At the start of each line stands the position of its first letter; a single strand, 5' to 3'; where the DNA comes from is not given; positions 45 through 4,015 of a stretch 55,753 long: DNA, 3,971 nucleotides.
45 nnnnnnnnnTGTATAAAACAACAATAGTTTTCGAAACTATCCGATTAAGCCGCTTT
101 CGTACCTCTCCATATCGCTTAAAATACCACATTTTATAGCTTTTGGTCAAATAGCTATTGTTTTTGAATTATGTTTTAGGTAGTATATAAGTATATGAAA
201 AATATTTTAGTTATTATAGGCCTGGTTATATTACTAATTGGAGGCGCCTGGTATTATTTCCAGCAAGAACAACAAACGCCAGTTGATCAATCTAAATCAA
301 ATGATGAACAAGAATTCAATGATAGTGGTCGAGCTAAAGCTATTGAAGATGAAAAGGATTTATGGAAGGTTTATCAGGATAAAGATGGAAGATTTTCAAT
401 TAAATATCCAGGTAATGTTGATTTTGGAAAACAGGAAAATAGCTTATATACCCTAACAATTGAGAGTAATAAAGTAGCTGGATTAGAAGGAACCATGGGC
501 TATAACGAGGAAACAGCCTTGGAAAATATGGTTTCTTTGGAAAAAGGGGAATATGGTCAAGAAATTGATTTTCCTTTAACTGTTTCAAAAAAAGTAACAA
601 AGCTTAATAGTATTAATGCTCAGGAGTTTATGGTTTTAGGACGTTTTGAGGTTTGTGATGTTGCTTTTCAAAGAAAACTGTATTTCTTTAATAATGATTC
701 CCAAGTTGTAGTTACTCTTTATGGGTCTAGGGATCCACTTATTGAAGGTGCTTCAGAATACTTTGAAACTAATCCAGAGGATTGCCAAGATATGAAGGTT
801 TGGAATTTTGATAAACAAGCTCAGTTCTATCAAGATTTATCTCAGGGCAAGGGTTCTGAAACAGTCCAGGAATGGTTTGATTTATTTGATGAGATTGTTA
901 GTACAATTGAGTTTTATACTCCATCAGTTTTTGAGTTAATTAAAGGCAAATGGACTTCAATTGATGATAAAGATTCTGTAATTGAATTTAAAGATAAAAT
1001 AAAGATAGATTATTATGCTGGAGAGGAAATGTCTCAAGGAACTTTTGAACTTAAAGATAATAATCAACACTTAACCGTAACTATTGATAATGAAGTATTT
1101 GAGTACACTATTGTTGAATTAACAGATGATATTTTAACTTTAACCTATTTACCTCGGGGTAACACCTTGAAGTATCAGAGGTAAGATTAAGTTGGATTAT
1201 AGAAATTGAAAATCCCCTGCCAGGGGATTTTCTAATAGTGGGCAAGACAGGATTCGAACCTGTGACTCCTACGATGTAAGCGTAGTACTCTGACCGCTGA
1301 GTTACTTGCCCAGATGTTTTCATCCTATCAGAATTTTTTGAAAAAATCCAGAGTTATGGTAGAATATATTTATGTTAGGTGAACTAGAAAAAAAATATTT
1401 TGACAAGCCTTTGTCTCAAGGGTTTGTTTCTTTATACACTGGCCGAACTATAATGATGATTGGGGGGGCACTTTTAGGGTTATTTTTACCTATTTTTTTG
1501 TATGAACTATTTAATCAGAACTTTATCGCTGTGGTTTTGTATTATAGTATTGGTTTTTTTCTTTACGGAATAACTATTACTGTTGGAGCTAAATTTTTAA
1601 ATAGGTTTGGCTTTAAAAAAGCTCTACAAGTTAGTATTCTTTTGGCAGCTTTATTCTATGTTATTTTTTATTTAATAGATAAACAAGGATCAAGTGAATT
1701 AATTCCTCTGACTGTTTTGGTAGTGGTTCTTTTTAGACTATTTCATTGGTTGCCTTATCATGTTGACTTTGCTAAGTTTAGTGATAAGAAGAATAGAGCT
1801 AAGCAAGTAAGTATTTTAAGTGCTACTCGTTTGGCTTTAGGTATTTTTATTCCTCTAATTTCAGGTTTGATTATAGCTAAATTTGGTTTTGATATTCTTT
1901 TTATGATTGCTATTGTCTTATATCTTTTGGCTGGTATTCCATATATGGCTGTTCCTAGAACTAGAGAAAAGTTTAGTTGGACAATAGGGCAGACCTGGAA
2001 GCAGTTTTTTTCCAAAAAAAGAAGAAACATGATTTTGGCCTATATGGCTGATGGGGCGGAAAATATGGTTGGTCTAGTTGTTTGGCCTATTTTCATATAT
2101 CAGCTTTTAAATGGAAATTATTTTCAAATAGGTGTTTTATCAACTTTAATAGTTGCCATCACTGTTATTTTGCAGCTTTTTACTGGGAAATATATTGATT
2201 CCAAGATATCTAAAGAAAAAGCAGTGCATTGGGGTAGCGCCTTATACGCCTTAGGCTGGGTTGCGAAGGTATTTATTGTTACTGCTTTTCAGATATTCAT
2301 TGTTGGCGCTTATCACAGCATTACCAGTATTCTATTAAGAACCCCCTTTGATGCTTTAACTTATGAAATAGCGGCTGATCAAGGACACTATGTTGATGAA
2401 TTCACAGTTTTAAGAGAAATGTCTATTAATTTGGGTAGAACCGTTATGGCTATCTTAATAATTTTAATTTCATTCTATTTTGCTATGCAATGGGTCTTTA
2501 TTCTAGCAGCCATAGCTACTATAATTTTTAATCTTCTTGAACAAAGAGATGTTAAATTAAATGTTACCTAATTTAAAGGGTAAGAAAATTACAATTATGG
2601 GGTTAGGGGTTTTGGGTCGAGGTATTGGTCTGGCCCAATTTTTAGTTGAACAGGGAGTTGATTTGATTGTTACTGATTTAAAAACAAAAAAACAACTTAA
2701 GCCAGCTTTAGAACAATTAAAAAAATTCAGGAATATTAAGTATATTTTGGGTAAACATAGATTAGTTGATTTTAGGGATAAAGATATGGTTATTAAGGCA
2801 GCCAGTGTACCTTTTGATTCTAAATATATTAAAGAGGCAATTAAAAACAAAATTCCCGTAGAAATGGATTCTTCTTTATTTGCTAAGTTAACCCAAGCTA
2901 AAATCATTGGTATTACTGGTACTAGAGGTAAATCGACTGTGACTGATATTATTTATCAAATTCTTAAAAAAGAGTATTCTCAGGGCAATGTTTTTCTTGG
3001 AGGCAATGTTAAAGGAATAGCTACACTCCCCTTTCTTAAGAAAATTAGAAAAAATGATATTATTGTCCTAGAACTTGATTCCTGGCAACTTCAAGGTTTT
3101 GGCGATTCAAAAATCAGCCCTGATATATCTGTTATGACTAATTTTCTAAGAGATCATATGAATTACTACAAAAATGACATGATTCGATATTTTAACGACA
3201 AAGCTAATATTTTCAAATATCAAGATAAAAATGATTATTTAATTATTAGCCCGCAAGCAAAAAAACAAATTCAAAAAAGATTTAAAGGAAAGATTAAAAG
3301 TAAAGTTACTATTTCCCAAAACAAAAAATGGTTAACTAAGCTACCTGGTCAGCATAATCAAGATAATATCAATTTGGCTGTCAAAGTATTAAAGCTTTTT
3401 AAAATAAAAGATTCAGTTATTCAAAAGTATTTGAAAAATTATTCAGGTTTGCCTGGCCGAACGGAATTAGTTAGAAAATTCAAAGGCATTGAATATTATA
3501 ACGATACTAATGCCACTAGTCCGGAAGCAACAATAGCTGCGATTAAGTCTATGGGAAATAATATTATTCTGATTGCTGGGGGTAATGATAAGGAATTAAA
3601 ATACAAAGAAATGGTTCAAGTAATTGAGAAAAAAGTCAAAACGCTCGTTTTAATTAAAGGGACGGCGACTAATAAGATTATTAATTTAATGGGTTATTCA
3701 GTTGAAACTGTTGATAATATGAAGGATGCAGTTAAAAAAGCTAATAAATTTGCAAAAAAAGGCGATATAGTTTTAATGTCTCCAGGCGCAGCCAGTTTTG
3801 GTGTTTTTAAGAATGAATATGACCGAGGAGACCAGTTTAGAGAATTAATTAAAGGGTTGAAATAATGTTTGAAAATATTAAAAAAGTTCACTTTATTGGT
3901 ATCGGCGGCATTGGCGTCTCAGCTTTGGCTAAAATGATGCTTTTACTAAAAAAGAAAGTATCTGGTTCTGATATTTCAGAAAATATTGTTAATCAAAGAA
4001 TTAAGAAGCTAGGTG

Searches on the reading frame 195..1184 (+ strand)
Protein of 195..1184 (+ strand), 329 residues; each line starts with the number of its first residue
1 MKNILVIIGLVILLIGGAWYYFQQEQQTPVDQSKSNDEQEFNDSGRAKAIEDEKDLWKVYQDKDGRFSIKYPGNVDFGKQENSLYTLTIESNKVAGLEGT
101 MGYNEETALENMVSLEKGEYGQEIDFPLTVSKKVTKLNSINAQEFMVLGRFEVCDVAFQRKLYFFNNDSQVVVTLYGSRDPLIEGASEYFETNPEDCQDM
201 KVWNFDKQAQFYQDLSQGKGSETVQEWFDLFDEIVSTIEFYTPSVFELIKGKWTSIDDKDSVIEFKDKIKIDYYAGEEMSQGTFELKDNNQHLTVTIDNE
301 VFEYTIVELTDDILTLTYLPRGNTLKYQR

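Call 7: search_protein_families(library=pfam, proteins=[window:195-1184:+], max_evalue=0.001)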
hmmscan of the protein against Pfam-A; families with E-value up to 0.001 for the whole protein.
window:195-1184:+ (329 aa): 1 family
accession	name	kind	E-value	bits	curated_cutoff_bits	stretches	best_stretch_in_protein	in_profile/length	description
PF16369.11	GH43_C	-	0.00085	20.2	23.4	0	249-310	17-77/100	C-terminal lipocalin-like domain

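Call 53: find_encoding_contigs(protein=window:195-1184:+, flank=10000, max_places=3)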
Protein window:195-1184:+ (329 aa): 9 contigs read that carry it; 3 places shown.
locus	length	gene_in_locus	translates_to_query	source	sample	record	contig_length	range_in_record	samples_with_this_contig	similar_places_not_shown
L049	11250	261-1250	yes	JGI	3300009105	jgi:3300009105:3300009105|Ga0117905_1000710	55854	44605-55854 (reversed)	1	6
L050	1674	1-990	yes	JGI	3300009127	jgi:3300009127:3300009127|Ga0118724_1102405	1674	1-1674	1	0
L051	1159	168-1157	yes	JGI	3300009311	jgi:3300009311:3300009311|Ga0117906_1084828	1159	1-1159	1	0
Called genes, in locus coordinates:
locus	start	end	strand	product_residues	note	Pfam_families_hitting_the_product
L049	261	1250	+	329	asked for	-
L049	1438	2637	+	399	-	PF07690:MFS_1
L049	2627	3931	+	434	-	PF21799:MurD-like_N (weak), PF08245:Mur_ligase_M, PF02875:Mur_ligase_C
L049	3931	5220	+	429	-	PF01225:Mur_ligase, PF08245:Mur_ligase_M, PF02875:Mur_ligase_C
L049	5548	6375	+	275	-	PF13489:Methyltransf_23 (weak), PF01209:Ubie_methyltran, PF13847:Methyltransf_31 (weak), PF08241:Methyltransf_11 (faint), PF13649:Methyltransf_25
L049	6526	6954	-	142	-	PF01245:Ribosomal_L19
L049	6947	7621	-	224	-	PF00849:PseudoU_synth_2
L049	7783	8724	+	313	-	PF01784:DUF34_NIF3 (weak)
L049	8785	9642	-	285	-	PF03446:NAD_binding_2 (faint), PF03721:UDPG_MGDP_dh_N, PF00984:UDPG_MGDP_dh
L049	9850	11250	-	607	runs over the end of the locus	PF06480:FtsH_ext, PF00004:AAA, PF17862:AAA_lid_3, PF01434:Peptidase_M41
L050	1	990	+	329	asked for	?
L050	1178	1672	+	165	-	?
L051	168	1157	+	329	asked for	?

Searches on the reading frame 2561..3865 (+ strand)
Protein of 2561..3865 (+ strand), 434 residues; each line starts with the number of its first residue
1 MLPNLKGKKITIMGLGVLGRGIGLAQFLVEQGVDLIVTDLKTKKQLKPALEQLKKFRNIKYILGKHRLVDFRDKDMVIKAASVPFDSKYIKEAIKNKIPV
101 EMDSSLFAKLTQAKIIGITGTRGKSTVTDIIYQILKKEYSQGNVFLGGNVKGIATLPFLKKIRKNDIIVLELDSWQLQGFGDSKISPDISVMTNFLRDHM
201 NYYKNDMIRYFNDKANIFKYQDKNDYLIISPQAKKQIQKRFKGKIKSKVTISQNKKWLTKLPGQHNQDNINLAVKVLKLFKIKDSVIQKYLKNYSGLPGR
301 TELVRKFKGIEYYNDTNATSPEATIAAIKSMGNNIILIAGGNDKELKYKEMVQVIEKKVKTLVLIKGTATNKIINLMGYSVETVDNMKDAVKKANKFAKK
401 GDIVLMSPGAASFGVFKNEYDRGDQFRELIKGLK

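Call 7: search_protein_families(library=pfam, proteins=[window:2561-3865:+], max_evalue=0.001)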
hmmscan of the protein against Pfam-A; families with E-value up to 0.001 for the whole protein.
window:2561-3865:+ (434 aa): 4 families
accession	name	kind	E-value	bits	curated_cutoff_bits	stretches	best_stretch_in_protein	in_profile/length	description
PF08245.18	Mur_ligase_M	-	2.1e-20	74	24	1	118-270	1-168/200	Mur ligase middle domain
PF02875.26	Mur_ligase_C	-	2.9e-13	51.2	28.4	1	299-408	1-125/127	Mur ligase, glutamate ligase domain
PF21799.2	MurD-like_N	-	6.6e-08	33.2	27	1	8-100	1-86/88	Mur ligase MurD-like, N-terminal domain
PF06363.16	Picorna_P3A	-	0.00079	19.7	25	0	205-283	16-93/98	Picornaviridae P3A protein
